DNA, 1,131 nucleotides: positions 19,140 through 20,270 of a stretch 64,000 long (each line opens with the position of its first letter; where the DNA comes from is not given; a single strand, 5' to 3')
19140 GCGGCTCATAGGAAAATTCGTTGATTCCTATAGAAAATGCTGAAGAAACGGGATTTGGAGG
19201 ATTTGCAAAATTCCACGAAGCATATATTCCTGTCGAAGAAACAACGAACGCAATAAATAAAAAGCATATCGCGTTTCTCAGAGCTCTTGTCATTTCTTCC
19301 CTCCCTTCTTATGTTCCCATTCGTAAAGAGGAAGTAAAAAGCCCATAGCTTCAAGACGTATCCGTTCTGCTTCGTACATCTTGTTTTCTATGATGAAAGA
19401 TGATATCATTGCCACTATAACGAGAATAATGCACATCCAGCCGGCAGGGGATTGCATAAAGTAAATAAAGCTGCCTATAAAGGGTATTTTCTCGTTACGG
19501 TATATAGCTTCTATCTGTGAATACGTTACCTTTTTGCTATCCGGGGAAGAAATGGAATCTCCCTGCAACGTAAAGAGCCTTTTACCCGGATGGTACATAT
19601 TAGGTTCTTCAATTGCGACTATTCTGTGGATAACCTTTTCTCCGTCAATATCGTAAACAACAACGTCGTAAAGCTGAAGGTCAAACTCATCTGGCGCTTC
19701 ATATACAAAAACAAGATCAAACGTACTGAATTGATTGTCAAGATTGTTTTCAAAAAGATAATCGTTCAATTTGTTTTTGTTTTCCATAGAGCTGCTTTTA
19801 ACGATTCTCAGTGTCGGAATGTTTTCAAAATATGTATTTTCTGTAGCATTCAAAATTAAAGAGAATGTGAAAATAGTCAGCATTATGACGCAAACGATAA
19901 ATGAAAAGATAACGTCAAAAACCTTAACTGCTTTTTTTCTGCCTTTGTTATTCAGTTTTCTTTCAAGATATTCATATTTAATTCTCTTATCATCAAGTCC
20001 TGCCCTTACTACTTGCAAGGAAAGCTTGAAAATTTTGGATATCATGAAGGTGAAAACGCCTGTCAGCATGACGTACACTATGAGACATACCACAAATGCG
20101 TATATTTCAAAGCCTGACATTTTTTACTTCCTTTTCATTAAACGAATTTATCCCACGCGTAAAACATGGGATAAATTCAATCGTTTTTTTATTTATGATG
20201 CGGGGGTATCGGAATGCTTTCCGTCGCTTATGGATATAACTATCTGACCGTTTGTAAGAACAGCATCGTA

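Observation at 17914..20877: Cargo-sipW-cargo operon: dedicated SipW-type signal peptidase flanked by two unassignable secreted proteins sharing a G-x-YASW leader junction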

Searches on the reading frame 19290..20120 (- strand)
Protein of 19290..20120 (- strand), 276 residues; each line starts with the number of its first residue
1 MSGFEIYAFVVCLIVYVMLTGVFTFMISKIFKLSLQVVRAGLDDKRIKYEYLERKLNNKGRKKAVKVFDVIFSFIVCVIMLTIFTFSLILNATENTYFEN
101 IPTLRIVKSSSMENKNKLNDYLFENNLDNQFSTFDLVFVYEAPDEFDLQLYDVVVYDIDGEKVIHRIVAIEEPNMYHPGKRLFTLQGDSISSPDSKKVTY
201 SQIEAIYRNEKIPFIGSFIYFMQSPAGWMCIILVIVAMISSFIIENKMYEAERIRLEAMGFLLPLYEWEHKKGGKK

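Call 3: search_protein_families(library=pfam, proteins=[window:19290-20120:-], max_evalue=1)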
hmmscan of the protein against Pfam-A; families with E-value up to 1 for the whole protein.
window:19290-20120:- (276 aa): 2 families
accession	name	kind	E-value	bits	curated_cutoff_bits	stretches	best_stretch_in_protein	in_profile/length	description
PF14828.11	Amnionless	-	0.58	9.3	30.4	1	48-127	321-403/442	Amnionless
PF10502.14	Peptidase_S26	-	0.6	10.5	22.9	1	94-170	19-80/168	Signal peptidase, peptidase S26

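Call 4: search_protein_families(library=ncbifam, proteins=[window:19290-20120:-], max_evalue=1)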
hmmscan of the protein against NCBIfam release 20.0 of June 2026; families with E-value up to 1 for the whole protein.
window:19290-20120:- (276 aa): 3 families
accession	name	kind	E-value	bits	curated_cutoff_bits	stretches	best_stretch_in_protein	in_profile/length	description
NF046067.1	SigPepSipWBacil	equivalog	4.3e-12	46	190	1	127-244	48-165/189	signal peptidase I SipW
TIGR02228.1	sigpep_I_arch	equivalog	1.2e-08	35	51.85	1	71-241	6-152/158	signal peptidase I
TIGR04450.1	Gpos_C8_like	subfamily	0.074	12.7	27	1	107-170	90-150/240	putative immunity/bacteriocin fusion bifunctional protein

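Call 40: search_solved_structures(query=window:19290-20120:-, max_evalue=10, show_alignments=2)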
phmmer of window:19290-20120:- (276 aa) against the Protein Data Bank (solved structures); distinct sequences matched with E-value up to 10: 0.

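Call 50: find_homologous_proteins(query=window:19290-20120:-)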
Query window:19290-20120:- (276 aa): 161 proteins with E <= 0.001 among 892 candidates; the best 120 are listed.
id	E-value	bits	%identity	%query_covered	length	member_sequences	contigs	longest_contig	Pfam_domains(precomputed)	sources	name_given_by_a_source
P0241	1.4e-177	607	100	100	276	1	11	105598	-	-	-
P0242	7.2e-115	401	65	99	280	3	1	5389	-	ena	-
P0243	1.8e-94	334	54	98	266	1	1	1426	-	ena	-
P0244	9.9e-92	325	54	98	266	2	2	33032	-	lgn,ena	-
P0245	2.0e-81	292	50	92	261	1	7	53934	-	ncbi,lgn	-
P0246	4.9e-81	290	50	94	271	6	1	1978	-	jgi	jgi:signal peptidase I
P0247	1.5e-80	289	51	92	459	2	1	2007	-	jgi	-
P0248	1.9e-80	288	53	92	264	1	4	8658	-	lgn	-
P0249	2.8e-80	288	52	93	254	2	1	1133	-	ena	-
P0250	1.7e-79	285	51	93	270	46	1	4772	-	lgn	-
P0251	2.3e-79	285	49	99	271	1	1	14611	-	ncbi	-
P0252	3.2e-79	284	49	92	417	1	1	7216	-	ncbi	-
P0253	3.3e-79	284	51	92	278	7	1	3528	-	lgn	-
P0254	7.0e-79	283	52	91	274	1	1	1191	-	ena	-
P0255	8.9e-79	283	50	92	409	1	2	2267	-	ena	-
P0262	1.1e-77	279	46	96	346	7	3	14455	-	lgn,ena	-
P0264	1.4e-77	279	50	92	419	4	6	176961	-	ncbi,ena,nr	ncbi:MAG: hypothetical protein IKC71_02915 [Clostridia bacterium]|nr:hypothetical protein [Clostridi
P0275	1.0e-74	270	47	98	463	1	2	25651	-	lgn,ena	-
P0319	2.3e-68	249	48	93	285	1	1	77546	PF19762.5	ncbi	-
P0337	7.8e-65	237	43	94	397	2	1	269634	-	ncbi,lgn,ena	-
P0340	1.6e-64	236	43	100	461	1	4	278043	-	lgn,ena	-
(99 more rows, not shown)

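Call 52: search_solved_structures(query=A6, max_evalue=10, show_alignments=2)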
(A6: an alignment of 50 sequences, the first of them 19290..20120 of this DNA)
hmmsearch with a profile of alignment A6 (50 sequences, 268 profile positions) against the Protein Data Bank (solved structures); distinct sequences matched with E-value up to 10: 4.
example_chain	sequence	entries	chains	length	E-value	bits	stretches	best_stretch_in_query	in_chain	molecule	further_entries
7p2p_A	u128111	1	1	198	0.00052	22.5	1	141-193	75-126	Signal peptidase complex catalytic subunit SEC11A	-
9rjb_A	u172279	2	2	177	0.0007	22.1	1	141-193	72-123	Signal peptidase complex catalytic subunit SEC11A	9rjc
7p2q_A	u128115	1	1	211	0.0074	18.7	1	140-192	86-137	Signal peptidase complex catalytic subunit SEC11C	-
8itf_R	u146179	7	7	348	1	11.7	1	9-89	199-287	Trace amine-associated receptor 9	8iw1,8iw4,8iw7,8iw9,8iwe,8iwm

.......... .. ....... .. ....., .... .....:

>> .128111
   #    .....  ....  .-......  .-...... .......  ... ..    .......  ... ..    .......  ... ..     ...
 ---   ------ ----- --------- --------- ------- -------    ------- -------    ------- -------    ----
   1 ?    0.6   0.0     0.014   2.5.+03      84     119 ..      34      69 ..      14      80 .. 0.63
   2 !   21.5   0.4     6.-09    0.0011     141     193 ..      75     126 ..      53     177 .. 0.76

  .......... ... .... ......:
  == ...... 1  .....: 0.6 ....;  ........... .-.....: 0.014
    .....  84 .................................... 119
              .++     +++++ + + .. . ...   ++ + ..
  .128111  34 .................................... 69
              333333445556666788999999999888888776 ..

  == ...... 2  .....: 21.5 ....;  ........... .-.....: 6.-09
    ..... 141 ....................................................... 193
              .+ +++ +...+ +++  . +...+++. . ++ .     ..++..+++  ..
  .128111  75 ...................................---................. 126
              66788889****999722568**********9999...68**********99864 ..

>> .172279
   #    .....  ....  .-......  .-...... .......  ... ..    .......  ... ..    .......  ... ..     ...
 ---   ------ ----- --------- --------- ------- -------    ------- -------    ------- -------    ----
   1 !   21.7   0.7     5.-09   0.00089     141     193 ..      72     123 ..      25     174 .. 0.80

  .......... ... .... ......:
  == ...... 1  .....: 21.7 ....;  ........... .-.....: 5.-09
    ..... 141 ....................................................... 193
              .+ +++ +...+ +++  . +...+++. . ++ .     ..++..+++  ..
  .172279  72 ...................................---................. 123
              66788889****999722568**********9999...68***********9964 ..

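Call 54: search_protein_families(library=pfam, proteins=[P0264, P0275, P0340, P0337, P0319, P0262], max_evalue=1)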
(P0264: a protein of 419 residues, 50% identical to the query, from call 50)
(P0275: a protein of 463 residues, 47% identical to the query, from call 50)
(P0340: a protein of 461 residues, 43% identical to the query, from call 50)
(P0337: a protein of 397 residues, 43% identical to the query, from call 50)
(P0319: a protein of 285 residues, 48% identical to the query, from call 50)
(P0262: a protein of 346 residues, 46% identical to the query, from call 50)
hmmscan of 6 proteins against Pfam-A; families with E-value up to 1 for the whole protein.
P0264 (419 aa): 1 family
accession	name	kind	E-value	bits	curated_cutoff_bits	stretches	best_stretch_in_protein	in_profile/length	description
PF08623.16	TIP120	-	0.084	13.2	25.9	0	18-53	49-85/166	TATA-binding protein interacting (TIP20)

P0275 (463 aa): 5 families
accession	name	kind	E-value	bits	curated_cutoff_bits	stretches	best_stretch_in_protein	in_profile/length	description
PF04999.18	FtsL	-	0.017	15.6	22.9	1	10-36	16-42/97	Cell division protein FtsL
PF03037.21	KMP11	-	0.022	16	28.3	1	271-334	23-84/90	Kinetoplastid membrane protein 11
PF09893.14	DUF2120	-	0.34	11.4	25.3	0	380-398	2-20/136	Uncharacterized protein conserved in archaea (DUF2120)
PF22178.3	Gp5_trimer_C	-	0.56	10.8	30.9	1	293-357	43-107/112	Bacteriophage T4 gp5 C-terminal trimerisation domain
PF01529.25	DHHC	-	0.64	10.5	28.7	0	9-89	50-119/133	DHHC palmitoyltransferase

P0340 (461 aa): 3 families
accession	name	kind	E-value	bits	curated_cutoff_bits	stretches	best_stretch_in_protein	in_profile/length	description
PF10669.14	Phage_Gp23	-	0.056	14.2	29.3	1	7-61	10-66/120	Protein gp23 (Bacteriophage A118)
PF10502.14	Peptidase_S26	-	0.1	13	22.9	1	102-166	27-80/168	Signal peptidase, peptidase S26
PF06687.17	SUR7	-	0.43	10.7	29.6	0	8-36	136-164/201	SUR7/PalI family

P0337 (397 aa): 3 families
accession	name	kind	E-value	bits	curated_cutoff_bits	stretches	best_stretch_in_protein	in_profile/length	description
PF00003.28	7tm_3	-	0.033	14.3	33.5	1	10-85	70-138/251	7 transmembrane sweet-taste receptor of 3 GCPR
PF10502.14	Peptidase_S26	-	0.061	13.7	22.9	1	101-165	27-80/168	Signal peptidase, peptidase S26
PF09548.15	Spore_III_AB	-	0.084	13.3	32.5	1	44-79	133-169/170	Stage III sporulation protein AB (spore_III_AB)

P0319 (285 aa): 14 families
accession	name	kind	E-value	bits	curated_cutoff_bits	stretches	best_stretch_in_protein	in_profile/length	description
PF19762.4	DUF6249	-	5e-06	26.9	33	1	12-78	3-72/104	Domain of unknown function (DUF6249)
PF11368.13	DUF3169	-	0.0065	16.5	31.6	1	3-90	44-130/250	Protein of unknown function (DUF3169)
PF00001.26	7tm_1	-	0.0076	16.2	30.5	1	6-98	152-235/260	7 transmembrane receptor (rhodopsin family)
PF03350.21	UPF0114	-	0.01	16.5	23.1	1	12-98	6-80/117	Uncharacterized protein family, UPF0114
PF20153.4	DUF6535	-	0.017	15.5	23.9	1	9-85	89-166/177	Family of unknown function (DUF6535)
PF02076.21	STE3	-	0.017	14.8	29.2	1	5-108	143-241/292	Pheromone A receptor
PF06011.17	TRP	-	0.024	13.9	28.5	1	8-211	144-229/426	Transient receptor potential (TRP) ion channel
PF23489.1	V-ATPase_su_f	-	0.032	14.8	27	0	225-243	9-27/78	V-type proton ATPase subunit f-like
PF09307.15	MHC2-interact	-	0.084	13.2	26.9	1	35-89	2-53/109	CLIP, MHC2 interacting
PF01529.25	DHHC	-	0.19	12.2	28.7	1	11-92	55-122/133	DHHC palmitoyltransferase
PF19667.4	DUF6170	-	0.28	11.7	27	0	212-253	47-88/100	Family of unknown function (DUF6170)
PF06129.17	Chordopox_G3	-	0.31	12.2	22.3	1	13-69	5-58/108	Chordopoxvirus G3 protein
PF10112.14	Halogen_Hydrol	-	0.33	11.3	29.8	1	11-61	25-76/191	5-bromo-4-chloroindolyl phosphate hydrolysis protein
PF04573.17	SPC22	-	0.39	10.6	25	1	61-117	6-61/173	Signal peptidase subunit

P0262 (346 aa): 4 families
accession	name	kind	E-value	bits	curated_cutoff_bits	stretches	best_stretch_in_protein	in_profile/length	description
PF20153.4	DUF6535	-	0.13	12.6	23.9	1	23-102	90-175/177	Family of unknown function (DUF6535)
PF22954.2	DUF7027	-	0.63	10.4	27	0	14-49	28-64/100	Domain of unknown function (DUF7027)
PF17555.7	TssN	-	0.66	9.8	30.3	0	9-109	20-121/274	Type VI secretion system, TssN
PF13786.12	DUF4179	-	0.77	10.7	30.1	0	84-137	8-57/94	Domain of unknown function (DUF4179)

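Call 73: find_encoding_contigs(protein=P0241, flank=3000, max_places=6)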
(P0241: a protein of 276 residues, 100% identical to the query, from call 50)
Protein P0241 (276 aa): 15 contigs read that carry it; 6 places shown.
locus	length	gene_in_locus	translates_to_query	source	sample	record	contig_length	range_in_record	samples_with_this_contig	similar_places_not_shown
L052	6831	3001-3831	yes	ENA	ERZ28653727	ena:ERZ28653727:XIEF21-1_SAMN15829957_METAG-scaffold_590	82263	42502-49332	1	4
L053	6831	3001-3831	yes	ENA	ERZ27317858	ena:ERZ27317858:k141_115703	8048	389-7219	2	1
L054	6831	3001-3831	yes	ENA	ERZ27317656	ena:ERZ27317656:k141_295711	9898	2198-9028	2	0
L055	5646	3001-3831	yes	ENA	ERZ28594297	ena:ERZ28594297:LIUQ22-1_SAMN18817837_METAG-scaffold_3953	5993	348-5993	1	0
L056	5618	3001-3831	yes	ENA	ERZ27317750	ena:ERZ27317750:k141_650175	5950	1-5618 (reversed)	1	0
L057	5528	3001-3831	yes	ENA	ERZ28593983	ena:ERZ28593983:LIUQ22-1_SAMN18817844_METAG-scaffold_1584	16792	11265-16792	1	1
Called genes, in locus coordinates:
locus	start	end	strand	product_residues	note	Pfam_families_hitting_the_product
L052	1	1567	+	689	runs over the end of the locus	PF00753:Lactamase_B, PF12706:Lactamase_B_2 (weak), PF22505:RNase_J_b_CASP, PF07521:RMMBL, PF17770:RNase_J_C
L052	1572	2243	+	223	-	PF01648:ACPS (weak)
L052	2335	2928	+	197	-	-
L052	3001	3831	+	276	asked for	-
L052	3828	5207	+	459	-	-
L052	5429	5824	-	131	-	PF04024:PspC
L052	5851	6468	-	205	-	-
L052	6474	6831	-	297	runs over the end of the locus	PF02195:ParB_N, PF17762:HTH_ParB, PF01381:HTH_3 (weak)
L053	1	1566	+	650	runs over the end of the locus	?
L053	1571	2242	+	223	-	PF01648:ACPS (weak)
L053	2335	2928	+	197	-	-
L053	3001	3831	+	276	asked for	-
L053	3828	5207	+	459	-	-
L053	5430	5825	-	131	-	PF04024:PspC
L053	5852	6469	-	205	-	-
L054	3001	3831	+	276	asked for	-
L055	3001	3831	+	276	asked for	-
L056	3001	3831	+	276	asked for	-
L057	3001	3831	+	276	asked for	-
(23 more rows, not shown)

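Call 81: find_related_loci(query=A6, collection=metagenome_contigs, flank=5000)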
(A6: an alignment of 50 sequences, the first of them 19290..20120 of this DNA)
Query A6 (276 aa) in metagenome_contigs; peptide patterns used: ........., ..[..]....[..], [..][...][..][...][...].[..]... (x = any residue, [..] = any of these).
144 stretches matched a pattern; 47 encode a relative of the query (tblastn E <= 1e-3); 47 distinct loci.
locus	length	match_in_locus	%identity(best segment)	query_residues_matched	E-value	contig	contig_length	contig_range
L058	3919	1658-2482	48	1-275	1e-87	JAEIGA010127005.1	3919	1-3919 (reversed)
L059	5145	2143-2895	52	1-255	2e-85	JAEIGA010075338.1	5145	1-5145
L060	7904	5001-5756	52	1-255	3e-84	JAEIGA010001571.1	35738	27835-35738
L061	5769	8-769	48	4-259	1e-82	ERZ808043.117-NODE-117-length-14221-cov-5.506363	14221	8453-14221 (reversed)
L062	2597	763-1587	44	1-272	3e-80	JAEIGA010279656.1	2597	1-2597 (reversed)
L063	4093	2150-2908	45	4-262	4e-79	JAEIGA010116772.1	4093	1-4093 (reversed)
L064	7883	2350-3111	48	1-260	5e-79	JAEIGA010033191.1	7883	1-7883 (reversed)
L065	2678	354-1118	47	1-259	2e-79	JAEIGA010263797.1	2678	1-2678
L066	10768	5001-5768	47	1-262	9e-78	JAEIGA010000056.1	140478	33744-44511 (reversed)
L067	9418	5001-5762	49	1-256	5e-77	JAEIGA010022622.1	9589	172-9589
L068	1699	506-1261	46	1-256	4e-81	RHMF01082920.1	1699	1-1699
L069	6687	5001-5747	45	4-255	5e-76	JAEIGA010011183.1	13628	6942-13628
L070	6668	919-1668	48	1-255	3e-75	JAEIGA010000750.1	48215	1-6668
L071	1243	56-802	46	1-256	2e-80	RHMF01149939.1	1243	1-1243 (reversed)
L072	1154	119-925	45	1-273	4e-80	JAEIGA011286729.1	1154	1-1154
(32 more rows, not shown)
